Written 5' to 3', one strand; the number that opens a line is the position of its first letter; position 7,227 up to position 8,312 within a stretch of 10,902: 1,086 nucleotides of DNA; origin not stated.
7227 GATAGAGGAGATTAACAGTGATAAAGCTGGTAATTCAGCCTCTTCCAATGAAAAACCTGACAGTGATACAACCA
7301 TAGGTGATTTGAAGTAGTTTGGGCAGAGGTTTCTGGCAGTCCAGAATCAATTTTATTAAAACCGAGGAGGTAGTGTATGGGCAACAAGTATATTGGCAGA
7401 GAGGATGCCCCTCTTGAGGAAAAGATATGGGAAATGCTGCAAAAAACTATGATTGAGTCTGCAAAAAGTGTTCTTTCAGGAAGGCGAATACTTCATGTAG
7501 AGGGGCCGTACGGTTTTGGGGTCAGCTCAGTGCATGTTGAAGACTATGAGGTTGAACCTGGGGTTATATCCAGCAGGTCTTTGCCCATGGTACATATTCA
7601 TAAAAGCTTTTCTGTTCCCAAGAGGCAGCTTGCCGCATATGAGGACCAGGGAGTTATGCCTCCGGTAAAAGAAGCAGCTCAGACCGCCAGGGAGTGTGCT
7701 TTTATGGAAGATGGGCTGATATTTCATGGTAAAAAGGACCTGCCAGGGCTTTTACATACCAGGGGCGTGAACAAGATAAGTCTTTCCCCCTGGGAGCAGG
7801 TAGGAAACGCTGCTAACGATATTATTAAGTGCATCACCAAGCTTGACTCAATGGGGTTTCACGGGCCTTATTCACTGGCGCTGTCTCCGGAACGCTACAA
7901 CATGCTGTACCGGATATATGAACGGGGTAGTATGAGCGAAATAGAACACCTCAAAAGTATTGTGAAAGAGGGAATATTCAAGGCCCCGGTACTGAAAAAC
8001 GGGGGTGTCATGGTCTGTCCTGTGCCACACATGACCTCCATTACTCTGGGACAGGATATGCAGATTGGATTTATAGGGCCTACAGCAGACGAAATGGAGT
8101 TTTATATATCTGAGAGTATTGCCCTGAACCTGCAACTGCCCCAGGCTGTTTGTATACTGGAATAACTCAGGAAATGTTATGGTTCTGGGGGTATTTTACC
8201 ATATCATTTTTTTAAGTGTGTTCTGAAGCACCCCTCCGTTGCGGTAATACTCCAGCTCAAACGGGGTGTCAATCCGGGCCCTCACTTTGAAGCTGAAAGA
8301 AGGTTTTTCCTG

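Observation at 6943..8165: Two-gene encapsulin nanocompartment operon: ferritin-like cargo with targeting peptide plus family-1 shell protein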

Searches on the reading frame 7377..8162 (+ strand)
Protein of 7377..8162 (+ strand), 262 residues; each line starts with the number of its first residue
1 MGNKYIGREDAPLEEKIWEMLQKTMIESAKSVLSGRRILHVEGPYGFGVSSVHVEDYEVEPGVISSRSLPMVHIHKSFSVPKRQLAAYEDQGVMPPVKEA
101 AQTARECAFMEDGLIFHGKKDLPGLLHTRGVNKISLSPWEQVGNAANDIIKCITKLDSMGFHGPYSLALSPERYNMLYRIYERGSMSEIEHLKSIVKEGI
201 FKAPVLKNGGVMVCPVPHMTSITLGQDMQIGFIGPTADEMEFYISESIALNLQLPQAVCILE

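Call 3: search_protein_families(library=pfam, proteins=[window:7377-8162:+], max_evalue=0.01)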
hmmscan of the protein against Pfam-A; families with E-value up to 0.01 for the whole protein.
window:7377-8162:+ (262 aa): 1 family
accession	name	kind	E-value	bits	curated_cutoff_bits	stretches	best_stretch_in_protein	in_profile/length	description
PF04454.18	Linocin_M18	-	6e-67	226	24.3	1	4-249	2-253/253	Encapsulating protein for peroxidase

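Call 4: search_protein_families(library=ncbifam, proteins=[window:7377-8162:+], max_evalue=0.01)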
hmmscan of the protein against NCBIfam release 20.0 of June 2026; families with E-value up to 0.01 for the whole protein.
window:7377-8162:+ (262 aa): 1 family
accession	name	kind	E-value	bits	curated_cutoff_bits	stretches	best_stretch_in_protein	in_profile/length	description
NF041155.2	encap_f1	equivalog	5.9e-65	219.2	100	1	7-261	2-261/261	family 1 encapsulin nanocompartment shell protein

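Call 5: search_solved_structures(query=window:7377-8162:+, max_evalue=0.01, show_alignments=2)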
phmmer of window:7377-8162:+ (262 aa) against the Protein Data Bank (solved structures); distinct sequences matched with E-value up to 0.01: 37.
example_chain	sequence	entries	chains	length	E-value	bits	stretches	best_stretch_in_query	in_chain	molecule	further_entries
6nj8_A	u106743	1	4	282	4.7e-40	140.9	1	9-261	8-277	Encapsulating protein for a DyP-type peroxidase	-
8rvj_A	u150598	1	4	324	7.1e-40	140.4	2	56-261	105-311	Type 1 encapsulin shell protein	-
7mh2_A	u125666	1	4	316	8.6e-40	140.1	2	57-261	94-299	T4GALA Engineered Protein Nanocage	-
9fy6_A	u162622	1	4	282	3.2e-38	134.9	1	9-262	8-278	Bacteriocin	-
4pt2_P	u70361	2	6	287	6.7e-35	124.1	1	5-262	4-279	Encapsulin protein | Type 1 encapsulin shell protein EncA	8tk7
7s4q_A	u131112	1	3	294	7.1e-35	124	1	5-262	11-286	EncA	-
7s20_A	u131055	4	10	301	7.9e-35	123.8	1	5-262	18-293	EncA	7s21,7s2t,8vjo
8v4n_A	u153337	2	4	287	1.8e-34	122.7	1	5-262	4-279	Type 1 encapsulin shell protein EncA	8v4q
9zvv_A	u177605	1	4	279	1.4e-32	116.5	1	2-261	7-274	Type 1 encapsulin shell protein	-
9i8e_C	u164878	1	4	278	2.2e-32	115.8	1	5-262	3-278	Encapsulin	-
9i8f_C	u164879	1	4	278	5.8e-32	114.4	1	5-262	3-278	Encapsulin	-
9zw3_A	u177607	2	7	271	1.5e-30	109.8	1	9-261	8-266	Type 1 encapsulin shell protein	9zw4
9b9i_A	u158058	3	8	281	1.7e-29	106.3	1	5-262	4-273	Type 1 encapsulin shell protein EncA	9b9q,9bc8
2e0z_A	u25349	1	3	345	3.7e-20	75.7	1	124-262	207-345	Virus-like particle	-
6i9g_A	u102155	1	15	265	2.7e-18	69.7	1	7-250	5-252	Linocin-M18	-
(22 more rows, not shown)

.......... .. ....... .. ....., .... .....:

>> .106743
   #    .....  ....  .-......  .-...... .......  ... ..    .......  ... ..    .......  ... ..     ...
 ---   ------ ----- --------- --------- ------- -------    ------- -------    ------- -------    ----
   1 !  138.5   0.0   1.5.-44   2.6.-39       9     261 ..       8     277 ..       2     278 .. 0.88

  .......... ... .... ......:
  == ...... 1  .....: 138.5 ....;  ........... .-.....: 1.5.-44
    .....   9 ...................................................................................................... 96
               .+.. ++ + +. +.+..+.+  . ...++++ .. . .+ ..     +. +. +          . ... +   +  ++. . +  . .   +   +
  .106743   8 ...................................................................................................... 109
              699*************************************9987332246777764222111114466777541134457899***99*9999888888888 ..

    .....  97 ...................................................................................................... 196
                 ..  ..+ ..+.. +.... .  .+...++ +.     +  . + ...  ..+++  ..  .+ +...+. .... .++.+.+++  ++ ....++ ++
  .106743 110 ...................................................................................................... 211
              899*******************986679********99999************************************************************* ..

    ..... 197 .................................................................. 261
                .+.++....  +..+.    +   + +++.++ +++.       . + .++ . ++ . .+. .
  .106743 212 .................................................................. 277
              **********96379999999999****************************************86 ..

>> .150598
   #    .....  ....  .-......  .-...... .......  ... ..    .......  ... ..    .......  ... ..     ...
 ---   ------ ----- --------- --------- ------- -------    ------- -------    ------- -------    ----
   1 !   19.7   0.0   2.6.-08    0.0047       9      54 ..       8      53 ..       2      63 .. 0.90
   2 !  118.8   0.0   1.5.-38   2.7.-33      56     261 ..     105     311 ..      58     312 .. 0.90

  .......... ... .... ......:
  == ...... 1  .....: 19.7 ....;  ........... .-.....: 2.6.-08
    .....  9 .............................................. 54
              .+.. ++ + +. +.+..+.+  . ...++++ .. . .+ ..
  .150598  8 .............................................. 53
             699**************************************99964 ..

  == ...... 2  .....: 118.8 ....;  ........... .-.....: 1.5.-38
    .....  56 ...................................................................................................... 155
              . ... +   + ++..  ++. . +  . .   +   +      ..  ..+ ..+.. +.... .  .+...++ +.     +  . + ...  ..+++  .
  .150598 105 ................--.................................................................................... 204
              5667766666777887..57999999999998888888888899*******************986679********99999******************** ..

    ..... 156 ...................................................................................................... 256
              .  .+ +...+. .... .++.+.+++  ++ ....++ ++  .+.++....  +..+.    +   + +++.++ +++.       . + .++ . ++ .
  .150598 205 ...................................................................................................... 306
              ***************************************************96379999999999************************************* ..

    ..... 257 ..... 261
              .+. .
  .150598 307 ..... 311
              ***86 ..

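Call 7: find_homologous_proteins(query=window:7377-8162:+, max_evalue=1e-10)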
Query window:7377-8162:+ (262 aa): 302 proteins with E <= 1e-10 among 697 candidates; the best 120 are listed.
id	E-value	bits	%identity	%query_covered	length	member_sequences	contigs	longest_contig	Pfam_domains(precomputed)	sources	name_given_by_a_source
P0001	8.6e-173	591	100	100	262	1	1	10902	PF04454.19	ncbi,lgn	ncbi:MAG: family 1 encapsulin nanocompartment shell protein [Spirochaetota bacterium]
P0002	1.1e-89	318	53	100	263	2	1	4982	PF04454.19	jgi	jgi:uncharacterized linocin/CFP29 family protein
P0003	2.2e-89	317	53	100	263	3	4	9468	PF04454.19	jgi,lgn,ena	-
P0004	4.0e-89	317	54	100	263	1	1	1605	PF04454.19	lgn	-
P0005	1.1e-88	315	53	100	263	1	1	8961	PF04454.19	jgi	jgi:uncharacterized linocin/CFP29 family protein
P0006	1.5e-88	315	53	100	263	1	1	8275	PF04454.19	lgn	-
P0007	1.5e-88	315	53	100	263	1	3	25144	PF04454.19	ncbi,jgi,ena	-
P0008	1.7e-88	315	55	100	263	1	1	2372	PF04454.19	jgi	jgi:uncharacterized linocin/CFP29 family protein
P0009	2.9e-88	314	55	100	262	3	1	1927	PF04454.19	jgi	-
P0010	1.5e-87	311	53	100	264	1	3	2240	PF04454.19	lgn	-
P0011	2.3e-87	311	54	100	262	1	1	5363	PF04454.19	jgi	jgi:uncharacterized linocin/CFP29 family protein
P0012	2.4e-87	311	53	100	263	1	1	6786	PF04454.19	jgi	jgi:uncharacterized linocin/CFP29 family protein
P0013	2.6e-87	311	53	100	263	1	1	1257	PF04454.19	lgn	-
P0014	2.8e-87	311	53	100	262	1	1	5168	PF04454.19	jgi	jgi:uncharacterized linocin/CFP29 family protein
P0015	3.0e-87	310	53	100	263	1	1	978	PF04454.19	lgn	-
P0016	3.7e-87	310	53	100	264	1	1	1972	PF04454.19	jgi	jgi:uncharacterized linocin/CFP29 family protein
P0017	1.3e-86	308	51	100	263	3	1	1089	PF04454.19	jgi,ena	-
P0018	1.7e-86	308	54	100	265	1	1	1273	PF04454.19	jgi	jgi:uncharacterized linocin/CFP29 family protein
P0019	3.7e-86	307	53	100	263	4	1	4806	PF04454.19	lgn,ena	-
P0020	3.9e-86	307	52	100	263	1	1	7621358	PF04454.19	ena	-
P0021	4.3e-86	307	53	100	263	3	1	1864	PF04454.19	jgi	jgi:uncharacterized linocin/CFP29 family protein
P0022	9.5e-86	306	53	100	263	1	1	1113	PF04454.19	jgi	-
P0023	1.2e-85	305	52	100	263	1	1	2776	PF04454.19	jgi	jgi:uncharacterized linocin/CFP29 family protein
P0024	1.8e-85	305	52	100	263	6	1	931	PF04454.19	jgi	-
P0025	1.8e-85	305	52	100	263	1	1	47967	PF04454.19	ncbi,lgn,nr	ncbi:MAG: family 1 encapsulin nanocompartment shell protein [Dehalococcoidales bacterium]|nr:family 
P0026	2.4e-85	304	50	100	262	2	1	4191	PF04454.19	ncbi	ncbi:MAG: family 1 encapsulin nanocompartment shell protein [Anaerolineae bacterium]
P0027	4.6e-85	303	52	99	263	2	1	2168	PF04454.19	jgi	jgi:uncharacterized linocin/CFP29 family protein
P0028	4.6e-85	303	52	100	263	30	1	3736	PF04454.19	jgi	-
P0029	9.5e-85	302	53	100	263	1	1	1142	PF04454.19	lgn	-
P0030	1.2e-84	302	53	100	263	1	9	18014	PF04454.19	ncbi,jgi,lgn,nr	ncbi:MAG: bacteriocin [Chloroflexi bacterium]|nr:bacteriocin [Chloroflexota bacterium]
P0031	1.3e-84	302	52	100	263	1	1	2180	PF04454.19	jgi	jgi:uncharacterized linocin/CFP29 family protein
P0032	1.9e-84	301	50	100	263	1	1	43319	PF04454.19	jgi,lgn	-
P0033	2.0e-84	301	51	100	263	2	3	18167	PF04454.19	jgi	jgi:uncharacterized linocin/CFP29 family protein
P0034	2.0e-84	301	53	100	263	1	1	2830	PF04454.19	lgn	-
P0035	2.4e-84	301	53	100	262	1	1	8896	PF04454.19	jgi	-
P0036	3.1e-84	301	53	100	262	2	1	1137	PF04454.19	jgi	jgi:uncharacterized linocin/CFP29 family protein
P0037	5.1e-84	300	52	100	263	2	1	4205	PF04454.19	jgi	jgi:uncharacterized linocin/CFP29 family protein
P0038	5.2e-84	300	52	100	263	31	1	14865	PF04454.19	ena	-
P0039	5.8e-84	300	51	100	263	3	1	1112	PF04454.19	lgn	-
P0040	6.1e-84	300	51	100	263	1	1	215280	PF04454.19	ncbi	-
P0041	6.8e-84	299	51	100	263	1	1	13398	PF04454.19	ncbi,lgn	-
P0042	1.6e-83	298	52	100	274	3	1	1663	PF04454.19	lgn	-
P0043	1.6e-83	298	52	100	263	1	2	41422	PF09950.16,PF04454.19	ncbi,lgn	ncbi:MAG: family 1 encapsulin nanocompartment shell protein [Vulcanimicrobiota bacterium]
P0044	1.8e-83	298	53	98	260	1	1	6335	PF04454.19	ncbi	-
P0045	2.8e-83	297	50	100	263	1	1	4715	PF04454.19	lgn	-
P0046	2.9e-83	297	50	100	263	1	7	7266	PF04454.19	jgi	jgi:uncharacterized linocin/CFP29 family protein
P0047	3.4e-83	297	51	100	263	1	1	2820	PF04454.19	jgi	jgi:uncharacterized linocin/CFP29 family protein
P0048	3.7e-83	297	52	100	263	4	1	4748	PF04454.19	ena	-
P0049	5.4e-83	296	50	100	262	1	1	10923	PF04454.19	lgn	-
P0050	5.9e-83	296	52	100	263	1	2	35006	PF04454.19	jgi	jgi:uncharacterized linocin/CFP29 family protein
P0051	5.9e-83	296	50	100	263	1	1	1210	PF04454.19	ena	-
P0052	5.9e-83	296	52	100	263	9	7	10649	PF04454.19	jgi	jgi:uncharacterized linocin/CFP29 family protein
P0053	6.8e-83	296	51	100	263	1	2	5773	PF04454.19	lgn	-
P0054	7.6e-83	296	51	100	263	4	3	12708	PF04454.19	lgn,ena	-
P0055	8.0e-83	296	50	100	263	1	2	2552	PF04454.19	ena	-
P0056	1.3e-82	295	52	100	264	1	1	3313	PF04454.19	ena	-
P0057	1.3e-82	295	51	100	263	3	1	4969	PF04454.19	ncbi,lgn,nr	ncbi:MAG: family 1 encapsulin nanocompartment shell protein [Dehalococcoidales bacterium]|nr:family 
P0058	1.7e-82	295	52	100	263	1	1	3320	PF04454.19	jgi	jgi:uncharacterized linocin/CFP29 family protein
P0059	1.7e-82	295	51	100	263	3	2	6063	PF04454.19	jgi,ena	-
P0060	1.8e-82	295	51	100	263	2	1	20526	PF04454.19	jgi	jgi:uncharacterized linocin/CFP29 family protein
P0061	1.8e-82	295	50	100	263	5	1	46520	PF04454.19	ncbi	ncbi:MAG: family 1 encapsulin nanocompartment shell protein [Anaerolineae bacterium]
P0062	2.5e-82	294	51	100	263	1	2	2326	PF04454.19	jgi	jgi:uncharacterized linocin/CFP29 family protein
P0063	2.5e-82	294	53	100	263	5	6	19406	PF04454.19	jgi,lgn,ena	-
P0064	2.6e-82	294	49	100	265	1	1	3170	PF04454.19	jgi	jgi:uncharacterized linocin/CFP29 family protein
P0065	2.8e-82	294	52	100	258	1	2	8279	PF04454.19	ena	-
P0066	3.2e-82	294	52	100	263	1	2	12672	PF04454.19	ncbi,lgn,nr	ncbi:MAG: bacteriocin family protein [Anaerolineae bacterium]|nr:bacteriocin family protein [Anaerol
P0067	3.4e-82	294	51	100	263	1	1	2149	PF04454.19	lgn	-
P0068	4.8e-82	293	51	100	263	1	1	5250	PF04454.19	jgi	jgi:uncharacterized linocin/CFP29 family protein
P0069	5.0e-82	293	50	100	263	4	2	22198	PF04454.19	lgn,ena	-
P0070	5.3e-82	293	52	100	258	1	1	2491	PF04454.19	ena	-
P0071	5.5e-82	293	50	100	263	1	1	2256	PF04454.19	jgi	jgi:uncharacterized linocin/CFP29 family protein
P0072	6.5e-82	293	51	100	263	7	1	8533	PF04454.19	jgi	-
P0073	6.6e-82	293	49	100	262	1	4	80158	PF04454.19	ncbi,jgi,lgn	ncbi:MAG: family 1 encapsulin nanocompartment shell protein [Anaerolineae bacterium]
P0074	9.3e-82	292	50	100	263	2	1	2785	PF04454.19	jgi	jgi:uncharacterized linocin/CFP29 family protein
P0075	1.1e-81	292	51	100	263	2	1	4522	PF04454.19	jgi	jgi:uncharacterized linocin/CFP29 family protein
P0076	1.3e-81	292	50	100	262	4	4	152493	PF04454.19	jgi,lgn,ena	-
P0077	1.4e-81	292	52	100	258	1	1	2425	PF04454.19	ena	-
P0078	1.7e-81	292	52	100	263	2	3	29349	PF04454.19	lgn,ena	-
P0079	1.7e-81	292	50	100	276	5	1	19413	PF04454.19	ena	-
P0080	1.7e-81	292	50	100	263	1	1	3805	PF04454.19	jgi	jgi:uncharacterized linocin/CFP29 family protein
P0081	1.7e-81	292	50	100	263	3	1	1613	PF04454.19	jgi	-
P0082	2.0e-81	291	49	100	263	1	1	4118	PF04454.19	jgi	jgi:uncharacterized linocin/CFP29 family protein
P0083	4.3e-81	290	51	100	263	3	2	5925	PF04454.19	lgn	-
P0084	6.6e-81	290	51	100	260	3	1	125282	PF04454.19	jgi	-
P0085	7.1e-81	290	50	100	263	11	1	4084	PF04454.19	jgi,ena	-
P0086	8.6e-81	289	50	100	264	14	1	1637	PF04454.19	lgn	-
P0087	8.8e-81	289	47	100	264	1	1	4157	PF04454.19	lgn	-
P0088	1.2e-80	289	50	100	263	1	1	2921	PF04454.19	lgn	-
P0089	1.3e-80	289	48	100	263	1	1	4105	PF04454.19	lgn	-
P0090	1.5e-80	288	50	100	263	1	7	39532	PF04454.19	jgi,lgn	jgi:uncharacterized linocin/CFP29 family protein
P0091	1.7e-80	288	49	100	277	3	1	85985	PF04454.19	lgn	-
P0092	2.0e-80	288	49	100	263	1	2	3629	PF04454.19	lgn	-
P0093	2.2e-80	288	51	100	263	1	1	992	PF04454.19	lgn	-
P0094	2.9e-80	288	51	100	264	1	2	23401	PF04454.19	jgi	jgi:uncharacterized linocin/CFP29 family protein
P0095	3.5e-80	287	52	100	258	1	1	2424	PF04454.19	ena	-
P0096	3.7e-80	287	49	100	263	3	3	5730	PF04454.19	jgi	jgi:uncharacterized linocin/CFP29 family protein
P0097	4.8e-80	287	52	100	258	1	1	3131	PF04454.19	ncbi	-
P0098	6.3e-80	286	50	100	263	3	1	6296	PF04454.19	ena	-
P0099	6.6e-80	286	52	100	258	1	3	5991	PF04454.19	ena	-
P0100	1.2e-79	285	50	100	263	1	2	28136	PF04454.19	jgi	jgi:uncharacterized linocin/CFP29 family protein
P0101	1.6e-79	285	50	100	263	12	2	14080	PF04454.19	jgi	jgi:uncharacterized linocin/CFP29 family protein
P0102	2.6e-79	284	51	100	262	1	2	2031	PF04454.19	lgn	-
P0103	2.7e-79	284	50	100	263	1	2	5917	PF04454.19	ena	-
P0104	3.1e-79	284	51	100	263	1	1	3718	PF04454.19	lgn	-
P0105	3.6e-79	284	49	100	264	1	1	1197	PF04454.19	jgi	jgi:uncharacterized linocin/CFP29 family protein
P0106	4.7e-79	284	46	100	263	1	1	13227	PF04454.19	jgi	jgi:uncharacterized linocin/CFP29 family protein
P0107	5.3e-79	283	49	100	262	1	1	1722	PF04454.19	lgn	-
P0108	5.4e-79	283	50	100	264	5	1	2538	PF04454.19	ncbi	-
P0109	5.4e-79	283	49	100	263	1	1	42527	PF04454.19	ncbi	-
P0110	8.9e-79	283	49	100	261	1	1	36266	PF04454.19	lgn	-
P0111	9.6e-79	283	50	100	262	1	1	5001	PF04454.19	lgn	-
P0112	1.1e-78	282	49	100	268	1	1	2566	PF04454.19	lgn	-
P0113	1.1e-78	282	49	100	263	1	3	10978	PF04454.19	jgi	jgi:uncharacterized linocin/CFP29 family protein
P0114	1.3e-78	282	46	100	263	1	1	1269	PF04454.19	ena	-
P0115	1.6e-78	282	48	100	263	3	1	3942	PF04454.19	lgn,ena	-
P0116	1.6e-78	282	52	100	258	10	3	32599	PF04454.19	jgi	-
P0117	1.7e-78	282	50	100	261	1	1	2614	PF04454.19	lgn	-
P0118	2.1e-78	281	52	94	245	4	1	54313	PF04454.19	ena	-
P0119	3.3e-78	281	49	100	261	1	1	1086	PF04454.19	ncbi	-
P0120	3.7e-78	281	49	100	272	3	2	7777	PF04454.19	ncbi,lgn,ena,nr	ncbi:MAG: bacteriocin family protein [Chloroflexi bacterium]|nr:bacteriocin family protein [Chlorofl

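Call 12: find_related_loci(query=window:7377-8162:+, collection=genome_contigs, flank=6000)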
Query window:7377-8162:+ (262 aa) in genome_contigs; peptide patterns used: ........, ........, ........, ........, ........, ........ (x = any residue, [..] = any of these).
45 stretches matched a pattern, but none encodes a relative of the query by tblastn (E <= 1e-3).

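Call 14: find_related_loci(query=A2, collection=genome_contigs, flank=6000)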
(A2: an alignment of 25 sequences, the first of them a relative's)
Query A2 (262 aa) in genome_contigs; peptide patterns used: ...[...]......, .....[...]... (x = any residue, [..] = any of these).
289 stretches matched a pattern; 257 encode a relative of the query (tblastn E <= 1e-3); the best 80 are kept; 80 distinct loci.
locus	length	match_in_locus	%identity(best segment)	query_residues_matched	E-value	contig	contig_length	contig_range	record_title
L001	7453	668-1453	53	1-262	2e-97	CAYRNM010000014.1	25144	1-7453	MAG TPA_asm: uncultured Anaerolineae bacterium isolate SRP098346_co1_12 genome assembly, contig: NODE_1623_length_25144_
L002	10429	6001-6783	51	1-261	2e-97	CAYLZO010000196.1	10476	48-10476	MAG TPA_asm: uncultured Anaerolineaceae bacterium isolate SRP141376_co1_201 genome assembly, contig: NODE_11733_length_1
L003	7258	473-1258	53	1-262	4e-97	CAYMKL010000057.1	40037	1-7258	MAG TPA_asm: uncultured Anaerolineae bacterium isolate SRP167671_co1_184 genome assembly, contig: NODE_1104_length_40037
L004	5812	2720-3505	53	1-262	3e-96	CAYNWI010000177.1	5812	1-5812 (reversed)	MAG TPA_asm: uncultured Anaerolineae bacterium isolate binchicken_co196_404 genome assembly, contig: NODE_18777_length_5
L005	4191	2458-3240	50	1-261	3e-95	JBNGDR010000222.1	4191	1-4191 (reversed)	MAG: Anaerolineae bacterium isolate E05-034 bin59_IDBA_re-assembly_contigs.fa-222, whole genome shotgun sequence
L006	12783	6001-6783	52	1-261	3e-94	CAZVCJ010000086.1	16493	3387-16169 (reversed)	MAG TPA_asm: uncultured Anaerolineae bacterium isolate SRP178699_co1_610 genome assembly, contig: NODE_4427_length_16493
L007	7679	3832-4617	52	1-262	4e-94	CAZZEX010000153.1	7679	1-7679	MAG TPA_asm: uncultured Anaerolineales bacterium isolate SRP214966_co5_324 genome assembly, contig: NODE_10145_length_76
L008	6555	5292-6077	52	1-262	4e-94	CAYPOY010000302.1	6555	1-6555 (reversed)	MAG TPA_asm: uncultured Anaerolineales bacterium isolate SRP214966_co5_314 genome assembly, contig: NODE_12997_length_65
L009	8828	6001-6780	51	3-262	2e-93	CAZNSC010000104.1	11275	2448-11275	MAG TPA_asm: uncultured Dehalococcoidales bacterium isolate binchicken_co294_13 genome assembly, contig: NODE_5407_lengt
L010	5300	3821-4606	51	1-262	4e-93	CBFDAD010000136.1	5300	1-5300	MAG TPA_asm: uncultured bacterium isolate SRR26215687_binner12_Refined_53 genome assembly, contig: ERZ25073490.14431, wh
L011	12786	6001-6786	53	1-262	5e-93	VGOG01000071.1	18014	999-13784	MAG: Chloroflexi bacterium isolate K_DeepCast_250m_m2_317 K_DeepCast_250m_m2_317_Ga0194125_10006080, whole genome shotgu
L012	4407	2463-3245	52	1-261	9e-93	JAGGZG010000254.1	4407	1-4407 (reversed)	MAG: Anaerolineae bacterium isolate AUK198 PB_MBMC_152_c_000000000129, whole genome shotgun sequence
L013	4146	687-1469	52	1-261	1e-92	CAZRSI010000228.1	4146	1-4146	MAG TPA_asm: uncultured Anaerolineae bacterium isolate binchicken_co6_220 genome assembly, contig: NODE_29779_length_414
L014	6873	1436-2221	51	1-262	5e-92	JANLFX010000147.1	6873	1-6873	MAG: Anaerolineae bacterium isolate A05DMB24 NODE_147_length_6873_cov_11.058522, whole genome shotgun sequence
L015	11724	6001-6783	47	1-261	1e-91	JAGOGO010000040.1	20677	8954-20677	MAG: Deltaproteobacteria bacterium isolate Go_SlDig_bin_103 Go_SlDig_7273_length_20677_cov_7.870560, whole genome shotgu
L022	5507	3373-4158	51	1-262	1e-90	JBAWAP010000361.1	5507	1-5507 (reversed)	MAG: Anaerolineae bacterium isolate MFD04381_ilm_asm_bin11 k127_114886, whole genome shotgun sequence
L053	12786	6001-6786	48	1-262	1e-84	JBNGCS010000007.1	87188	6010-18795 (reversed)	MAG: Candidatus Bipolaricaulaceae bacterium isolate E05-006 bin1.fa-7, whole genome shotgun sequence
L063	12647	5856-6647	46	1-262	1e-83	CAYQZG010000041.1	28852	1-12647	MAG TPA_asm: uncultured Anaerolineales bacterium isolate binchicken_co15_218 genome assembly, contig: NODE_676_length_28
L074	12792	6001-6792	48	1-262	2e-82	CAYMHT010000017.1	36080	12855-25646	MAG TPA_asm: uncultured Anaerolineales bacterium isolate SRP319275_co2_51 genome assembly, contig: NODE_657_length_36080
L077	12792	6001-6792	46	1-262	3e-82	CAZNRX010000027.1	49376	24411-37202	MAG TPA_asm: uncultured Anaerolineales bacterium isolate binchicken_co17_270 genome assembly, contig: NODE_2138_length_4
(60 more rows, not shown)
